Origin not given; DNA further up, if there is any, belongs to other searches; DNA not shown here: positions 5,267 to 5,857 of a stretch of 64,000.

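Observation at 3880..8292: Phenylphosphate-carboxylase-like UbiD module with an extra small subunit and a terminator before the phosphatase subunit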

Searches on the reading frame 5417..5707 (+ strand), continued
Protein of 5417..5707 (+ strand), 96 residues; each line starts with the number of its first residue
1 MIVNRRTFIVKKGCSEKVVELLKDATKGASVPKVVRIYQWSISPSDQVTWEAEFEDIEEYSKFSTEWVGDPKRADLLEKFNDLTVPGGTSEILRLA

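Call 37: find_encoding_contigs(protein=P0039, flank=10000, max_places=2)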
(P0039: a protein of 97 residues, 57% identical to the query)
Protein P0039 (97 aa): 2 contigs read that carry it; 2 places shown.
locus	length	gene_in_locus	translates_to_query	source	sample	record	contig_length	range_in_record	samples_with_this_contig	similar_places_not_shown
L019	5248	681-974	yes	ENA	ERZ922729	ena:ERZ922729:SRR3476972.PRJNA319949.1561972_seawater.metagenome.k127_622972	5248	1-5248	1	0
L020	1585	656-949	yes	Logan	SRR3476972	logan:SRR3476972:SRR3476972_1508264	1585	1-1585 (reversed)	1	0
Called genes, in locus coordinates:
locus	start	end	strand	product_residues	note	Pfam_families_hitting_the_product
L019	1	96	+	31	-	?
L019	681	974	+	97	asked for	-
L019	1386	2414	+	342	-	PF08448:PAS_4 (faint), PF13188:PAS_8 (faint), PF13426:PAS_9 (weak), PF08447:PAS_3, PF00989:PAS (weak), PF13426:PAS_9, PF08447:PAS_3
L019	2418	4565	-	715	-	PF20256:MoCoBD_2, PF02738:MoCoBD_1, PF20256:MoCoBD_2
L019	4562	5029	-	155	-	PF00111:Fer2, PF13085:Fer2_3 (weak), PF01799:Fer2_2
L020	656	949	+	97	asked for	-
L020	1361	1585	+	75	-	?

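Call 43: search_protein_families(library=pfam, alignment_id=A1, max_evalue=5)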
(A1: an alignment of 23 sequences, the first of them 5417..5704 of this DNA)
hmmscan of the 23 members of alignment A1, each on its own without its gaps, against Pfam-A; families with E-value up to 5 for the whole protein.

A. member 1, window:5417-5704:+ (96 aa): 0 families

B. families by the number of members that match (of 23 scanned): 11 families
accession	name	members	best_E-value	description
PF03992.22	ABM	4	0.0072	Antibiotic biosynthesis monooxygenase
PF07978.19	NIPSNAP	2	1.9e-05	NIPSNAP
PF10436.14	BCDHK_Adom3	1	0.11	Mitochondrial branched-chain alpha-ketoacid dehydrogenase kinase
PF08883.16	DOPA_dioxygen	1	0.11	Dopa 4,5-dioxygenase family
PF10084.14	DUF2322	1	0.12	Uncharacterized protein conserved in bacteria (DUF2322)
PF22968.2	RNF34L-like_3rd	1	0.13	E3 ubiquitin-protein ligase rififylin-like domain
PF19181.5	DUF5863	1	0.2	Family of unknown function (DUF5863)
PF17867.7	AAA_lid_7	1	0.21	Midasin AAA lid domain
PF00319.23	SRF-TF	1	0.21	SRF-type transcription factor (DNA-binding and dimerisation domain)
PF16198.10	TruB_C_2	1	0.28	tRNA pseudouridylate synthase B C-terminal domain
PF02809.26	UIM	1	0.28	Ubiquitin interaction motif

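Call 46: find_encoding_contigs(protein=P0014, flank=8000, max_places=2)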
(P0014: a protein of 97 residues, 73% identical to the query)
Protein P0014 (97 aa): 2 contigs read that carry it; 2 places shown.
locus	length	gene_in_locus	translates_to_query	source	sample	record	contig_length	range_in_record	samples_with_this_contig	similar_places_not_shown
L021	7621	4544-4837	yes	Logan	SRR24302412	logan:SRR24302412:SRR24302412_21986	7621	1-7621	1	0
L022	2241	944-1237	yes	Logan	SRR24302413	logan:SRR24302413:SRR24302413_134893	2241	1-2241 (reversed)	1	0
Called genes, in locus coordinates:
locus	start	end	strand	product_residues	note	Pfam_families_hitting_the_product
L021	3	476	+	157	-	?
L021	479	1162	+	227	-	PF02441:Flavoprotein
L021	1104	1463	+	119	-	PF01982:CTP-dep_RFKase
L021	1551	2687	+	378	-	PF00926:DHBP_synthase, PF00925:GTP_cyclohydro2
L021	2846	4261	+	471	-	PF20695:UbiD_N, PF01977:UbiD, PF20696:UbiD_C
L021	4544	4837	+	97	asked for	-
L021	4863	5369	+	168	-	-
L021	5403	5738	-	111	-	-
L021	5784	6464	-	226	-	PF00702:Hydrolase, PF12710:HAD, PF13419:HAD_2, PF13242:Hydrolase_like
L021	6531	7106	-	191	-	-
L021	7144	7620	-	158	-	?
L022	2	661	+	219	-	?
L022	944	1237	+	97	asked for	-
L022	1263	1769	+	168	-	-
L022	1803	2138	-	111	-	-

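Call 47: find_encoding_contigs(protein=P0024, flank=8000, max_places=2)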
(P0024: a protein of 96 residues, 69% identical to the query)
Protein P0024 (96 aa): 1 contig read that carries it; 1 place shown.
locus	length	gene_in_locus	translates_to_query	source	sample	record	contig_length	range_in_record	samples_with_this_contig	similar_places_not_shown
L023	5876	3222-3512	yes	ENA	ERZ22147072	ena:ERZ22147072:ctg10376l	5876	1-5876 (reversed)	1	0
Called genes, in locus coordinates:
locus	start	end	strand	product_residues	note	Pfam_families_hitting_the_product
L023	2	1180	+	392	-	?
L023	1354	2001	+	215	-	-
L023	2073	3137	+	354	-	PF01326:PPDK_N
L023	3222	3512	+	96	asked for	-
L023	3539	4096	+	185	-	PF08282:Hydrolase_3 (weak)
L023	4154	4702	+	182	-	PF08282:Hydrolase_3 (weak)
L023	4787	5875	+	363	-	?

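Call 60: search_protein_representatives(alignment_id=A1)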
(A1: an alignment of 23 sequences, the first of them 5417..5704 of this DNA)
Query: 23 sequences, 97 profile positions. Proteins with E-value up to 0.001 (for the whole library): 571; up to 1e-10: 222; up to 1e-30: 3. The best 150 are listed.
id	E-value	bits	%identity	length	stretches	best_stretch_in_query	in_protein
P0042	6.2e-40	151.5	-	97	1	1-96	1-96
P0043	1.3e-33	131.2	-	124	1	1-96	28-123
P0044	2.8e-31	123.7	-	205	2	2-95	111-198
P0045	5.5e-30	119.6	-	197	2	2-96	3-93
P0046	2.9e-27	110.8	-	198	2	1-96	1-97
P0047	1.0e-24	102.7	-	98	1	1-96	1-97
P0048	1.3e-23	99.2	-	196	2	1-96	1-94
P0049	2.2e-23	98.4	-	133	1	1-96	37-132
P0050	1.9e-22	95.4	-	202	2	1-96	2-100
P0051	1.4e-21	92.7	-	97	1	1-96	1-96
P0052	1.4e-21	92.6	-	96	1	1-95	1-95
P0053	3.4e-21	91.4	-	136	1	1-96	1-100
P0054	3.5e-21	91.3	-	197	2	2-95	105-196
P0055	5.2e-21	90.8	-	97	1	1-96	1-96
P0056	6.3e-21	90.5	-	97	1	2-96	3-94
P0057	1.6e-20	89.3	-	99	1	1-94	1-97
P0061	5.1e-20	87.6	-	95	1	1-96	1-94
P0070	6.8e-19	84.0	-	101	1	1-96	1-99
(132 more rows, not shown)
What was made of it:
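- It belongs to a broad, unannotated family of 571 representative clusters, including tandem two-domain forms (call 60).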

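Call 64: search_protein_families(library=pfam, proteins=[P0043, P0044, P0045, P0046, P0047, P0051, P0052, P0057, P0061, P0070], max_evalue=0.1)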
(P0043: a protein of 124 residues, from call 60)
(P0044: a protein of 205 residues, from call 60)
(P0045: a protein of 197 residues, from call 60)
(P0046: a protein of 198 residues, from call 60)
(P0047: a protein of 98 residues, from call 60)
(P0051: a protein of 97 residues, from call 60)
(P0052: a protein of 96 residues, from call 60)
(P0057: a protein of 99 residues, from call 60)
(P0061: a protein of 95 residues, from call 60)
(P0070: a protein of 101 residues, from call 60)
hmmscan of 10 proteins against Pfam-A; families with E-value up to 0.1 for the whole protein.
P0043 (124 aa): 1 family
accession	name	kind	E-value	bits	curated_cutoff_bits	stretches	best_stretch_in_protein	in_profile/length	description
PF07978.19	NIPSNAP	-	0.069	13.8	22.3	1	62-111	36-87/102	NIPSNAP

P0044 (205 aa): 0 families

P0045 (197 aa): 1 family
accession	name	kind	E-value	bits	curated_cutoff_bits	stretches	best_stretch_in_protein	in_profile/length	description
PF07978.19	NIPSNAP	-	0.00014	22.4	22.3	1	107-185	4-87/102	NIPSNAP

P0046 (198 aa): 1 family
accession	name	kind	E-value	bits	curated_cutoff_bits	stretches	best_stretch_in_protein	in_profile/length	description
PF07978.19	NIPSNAP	-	4.1e-08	33.8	22.3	2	7-72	5-71/102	NIPSNAP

P0047 (98 aa): 1 family
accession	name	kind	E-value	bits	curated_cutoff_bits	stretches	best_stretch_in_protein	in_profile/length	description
PF07978.19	NIPSNAP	-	5.1e-07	30.3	22.3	1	6-84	4-84/102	NIPSNAP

P0051 (97 aa): 1 family
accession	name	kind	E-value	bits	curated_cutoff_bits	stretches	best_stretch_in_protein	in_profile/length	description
PF18456.6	CmlA_N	-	0.086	12.6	25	1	33-57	168-192/232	Diiron non-heme beta-hydroxylase N-terminal domain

P0052 (96 aa): 0 families

P0057 (99 aa): 2 families
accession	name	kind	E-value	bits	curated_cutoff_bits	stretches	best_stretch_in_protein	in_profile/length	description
PF07978.19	NIPSNAP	-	0.00097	19.7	22.3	1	6-87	4-85/102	NIPSNAP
PF08662.17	eIF2A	-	0.0046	17.3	20.5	1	4-68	70-131/194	Eukaryotic translation initiation factor eIF2A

P0061 (95 aa): 0 families

P0070 (101 aa): 1 family
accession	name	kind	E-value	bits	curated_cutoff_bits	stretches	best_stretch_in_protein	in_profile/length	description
PF07978.19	NIPSNAP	-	0.0032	18.1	22.3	1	6-84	4-82/102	NIPSNAP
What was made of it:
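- On NIPSNAP domain (PF07978): More remote family members pass: P0046 scores 33.8 and P0047 scores 30.3 against 22.3 (call 64).
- Closest known: Bacterial NIPSNAP-domain proteins of unknown function. Same: Remote members of the orf96 family pass the Pfam NIPSNAP threshold (call 64).
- Remote family members pass the Pfam NIPSNAP threshold (call 64).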

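Call 65: find_related_loci(query=A1, collection=metagenome_contigs, flank=8000)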
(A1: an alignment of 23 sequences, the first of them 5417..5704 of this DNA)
Query A1 (96 aa) in metagenome_contigs; peptide patterns used: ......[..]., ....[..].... (x = any residue, [..] = any of these).
200 stretches matched a pattern; 32 encode a relative of the query (tblastn E <= 1e-3); 32 distinct loci.
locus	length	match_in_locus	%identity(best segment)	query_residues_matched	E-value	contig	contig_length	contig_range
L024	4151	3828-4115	69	1-96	7e-45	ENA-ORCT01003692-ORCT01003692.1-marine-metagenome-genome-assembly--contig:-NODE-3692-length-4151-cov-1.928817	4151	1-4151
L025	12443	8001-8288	71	1-95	2e-44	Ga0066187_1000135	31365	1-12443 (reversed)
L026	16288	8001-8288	74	1-96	2e-44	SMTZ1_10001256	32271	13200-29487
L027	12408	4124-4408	69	1-95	2e-44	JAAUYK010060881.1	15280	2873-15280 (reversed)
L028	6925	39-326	74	1-96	2e-44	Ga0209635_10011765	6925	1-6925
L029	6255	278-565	69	1-96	2e-43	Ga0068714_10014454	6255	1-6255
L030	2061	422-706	73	1-95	2e-43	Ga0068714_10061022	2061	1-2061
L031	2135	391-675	71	1-95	2e-42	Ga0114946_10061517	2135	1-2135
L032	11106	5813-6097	65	1-95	3e-40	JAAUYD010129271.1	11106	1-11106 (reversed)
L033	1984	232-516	48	1-95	2e-24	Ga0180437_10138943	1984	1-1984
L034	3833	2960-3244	45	1-95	1e-23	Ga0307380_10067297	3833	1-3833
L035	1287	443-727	42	1-95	7e-23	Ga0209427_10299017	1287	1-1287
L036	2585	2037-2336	44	1-96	8e-20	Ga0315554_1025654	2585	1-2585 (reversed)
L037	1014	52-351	44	1-96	2e-19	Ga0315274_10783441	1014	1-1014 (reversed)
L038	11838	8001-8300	41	1-96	2e-18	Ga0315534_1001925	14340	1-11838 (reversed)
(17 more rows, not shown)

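Call 69: search_protein_families(library=pfam, proteins=[L026:1274-2575:-, L026:2694-3305:-, L026:3862-5241:+, L026:6055-6747:+, L026:7241-7654:+, L026:8447-8914:+, L026:8982-10430:+, L026:10506-12272:-, L026:13039-14580:+, L026:14840-16081:-], max_evalue=0.0001)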
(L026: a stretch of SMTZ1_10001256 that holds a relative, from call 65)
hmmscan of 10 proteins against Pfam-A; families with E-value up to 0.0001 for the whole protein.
L026:1274-2575:- (433 aa): 1 family
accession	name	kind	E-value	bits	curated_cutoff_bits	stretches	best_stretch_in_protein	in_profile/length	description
PF07690.21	MFS_1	-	8.1e-33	114.2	33.4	2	56-292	1-246/347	Major Facilitator Superfamily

L026:2694-3305:- (203 aa): 2 families
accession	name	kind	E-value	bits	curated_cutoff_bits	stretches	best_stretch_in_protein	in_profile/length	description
PF00578.27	AhpC-TSA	-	3e-31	108.4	26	1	51-180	1-123/124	AhpC/TSA family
PF08534.16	Redoxin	-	1e-21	77.7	26.6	1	50-189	1-139/148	Redoxin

L026:3862-5241:+ (459 aa): 2 families
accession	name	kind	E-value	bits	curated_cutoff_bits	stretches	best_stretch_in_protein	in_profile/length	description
PF01546.33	Peptidase_M20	-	2.9e-28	99.6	24.6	1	82-450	1-204/206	Peptidase family M20/M25/M40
PF07687.19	M20_dimer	-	6.6e-20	71.5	21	1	194-352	2-105/107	Peptidase dimerisation domain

L026:6055-6747:+ (230 aa): 3 families
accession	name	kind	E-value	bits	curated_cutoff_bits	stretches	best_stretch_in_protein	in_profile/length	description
PF10294.15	Methyltransf_16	-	1.6e-10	41.4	21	1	57-182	18-156/174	Lysine methyltransferase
PF13649.12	Methyltransf_25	-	5e-07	30.8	27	1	82-173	1-94/97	Methyltransferase domain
PF05175.20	MTS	-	9.9e-05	22.5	23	0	64-150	20-103/170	Methyltransferase small domain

L026:7241-7654:+ (137 aa): 2 families
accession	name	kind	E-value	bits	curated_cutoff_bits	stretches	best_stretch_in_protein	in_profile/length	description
PF01258.23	zf-dskA_traR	-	3.2e-12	46.7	24.9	1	82-116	1-35/36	Prokaryotic dksA/traR C4-type zinc finger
PF21157.2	DksA_N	-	3.4e-07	30.9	27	1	10-79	2-71/71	DnaK suppressor protein DksA, N-terminal domain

L026:8447-8914:+ (155 aa): 1 family
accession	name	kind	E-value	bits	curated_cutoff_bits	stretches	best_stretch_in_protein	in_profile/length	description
PF00571.33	CBS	-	3.4e-33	114.2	24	2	95-148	1-55/57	CBS domain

L026:8982-10430:+ (482 aa): 1 family
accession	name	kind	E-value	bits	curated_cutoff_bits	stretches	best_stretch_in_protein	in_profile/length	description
PF00282.25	Pyridoxal_deC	-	6.1e-71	239.6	27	1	54-411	7-374/375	Pyridoxal-dependent decarboxylase conserved domain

L026:10506-12272:- (588 aa): 11 families
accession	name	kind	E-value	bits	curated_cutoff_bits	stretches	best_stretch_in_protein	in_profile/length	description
PF07719.23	TPR_2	-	6.1e-18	63.8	27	0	419-449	3-33/34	Tetratricopeptide repeat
PF13428.12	TPR_14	-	2.7e-13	49.6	23.5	0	356-380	18-42/44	Tetratricopeptide repeat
PF13432.12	TPR_16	-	7.4e-13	49.1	32.7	1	423-484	3-64/65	Tetratricopeptide repeat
PF00211.25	Guanylate_cyc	-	1.6e-11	44.6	21.9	1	12-171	10-180/183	Adenylate and Guanylate cyclase catalytic domain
PF13181.12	TPR_8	-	2.6e-11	43.2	25.7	0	457-482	7-32/34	Tetratricopeptide repeat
PF00515.34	TPR_1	-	5.2e-10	39.2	27.8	0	420-450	4-34/34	Tetratricopeptide repeat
PF13431.12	TPR_17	-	2.8e-09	37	24.4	0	407-437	3-33/34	Tetratricopeptide repeat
PF13424.12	TPR_12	-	3.1e-09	37.3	30.1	1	489-550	6-70/77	Tetratricopeptide repeat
PF13414.12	TPR_11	-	5.9e-09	35.9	26.8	0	358-384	13-39/42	TPR repeat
PF14559.12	TPR_19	-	1.1e-07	32.5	25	0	356-382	8-34/68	Tetratricopeptide repeat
PF13176.12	TPR_7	-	1.1e-07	31.8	27.9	0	490-519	3-32/36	Tetratricopeptide repeat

L026:13039-14580:+ (513 aa): 1 family
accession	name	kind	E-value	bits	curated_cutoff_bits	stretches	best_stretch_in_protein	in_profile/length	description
PF01663.27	Phosphodiest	-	2e-39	136.6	23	1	13-446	18-330/342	Type I phosphodiesterase / nucleotide pyrophosphatase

L026:14840-16081:- (413 aa): 14 families
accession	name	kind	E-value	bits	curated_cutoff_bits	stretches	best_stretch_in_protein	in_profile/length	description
PF00515.34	TPR_1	-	4.5e-29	99.5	27.8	1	321-348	6-33/34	Tetratricopeptide repeat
PF07719.23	TPR_2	-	3.8e-27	92.6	27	1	321-348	6-33/34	Tetratricopeptide repeat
PF13181.12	TPR_8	-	3e-22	77.3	25.7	0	289-314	8-33/34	Tetratricopeptide repeat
PF13414.12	TPR_11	-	4.8e-19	68.2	26.8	1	297-329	9-41/42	TPR repeat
PF13431.12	TPR_17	-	5.4e-17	61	24.4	0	305-336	2-33/34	Tetratricopeptide repeat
PF14559.12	TPR_19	-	8.4e-14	52.1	25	0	327-382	2-57/68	Tetratricopeptide repeat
PF13428.12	TPR_14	-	6.9e-13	48.3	23.5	0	291-316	10-35/44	Tetratricopeptide repeat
PF13424.12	TPR_12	-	2.3e-12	47.4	30.1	0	321-380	8-75/77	Tetratricopeptide repeat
PF13176.12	TPR_7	-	1e-11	44.4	27.9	0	289-316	6-35/36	Tetratricopeptide repeat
PF13432.12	TPR_16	-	2.1e-09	38.1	32.7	0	289-347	4-62/65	Tetratricopeptide repeat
PF12895.13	ANAPC3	-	3.2e-08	34.2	27.2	1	296-372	3-78/82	Anaphase-promoting complex, cyclosome, subunit 3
PF23914.1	TPR_CcmH_CycH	-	4.4e-07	30.3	42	0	294-380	62-151/158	Cytochrome c-type biogenesis protein H TPR domain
PF25063.1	ARM_TT21_C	-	4.7e-07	30.3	35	1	172-349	23-197/209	Tetratricopeptide repeat protein 21 C-terminal ARM domain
PF13374.12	TPR_10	-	3.2e-06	27.4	27.5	0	320-345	6-31/42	Tetratricopeptide repeat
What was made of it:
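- Nearest non-ppc relatives sit next to CBS, DksA and PLP-decarboxylase genes (call 69).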
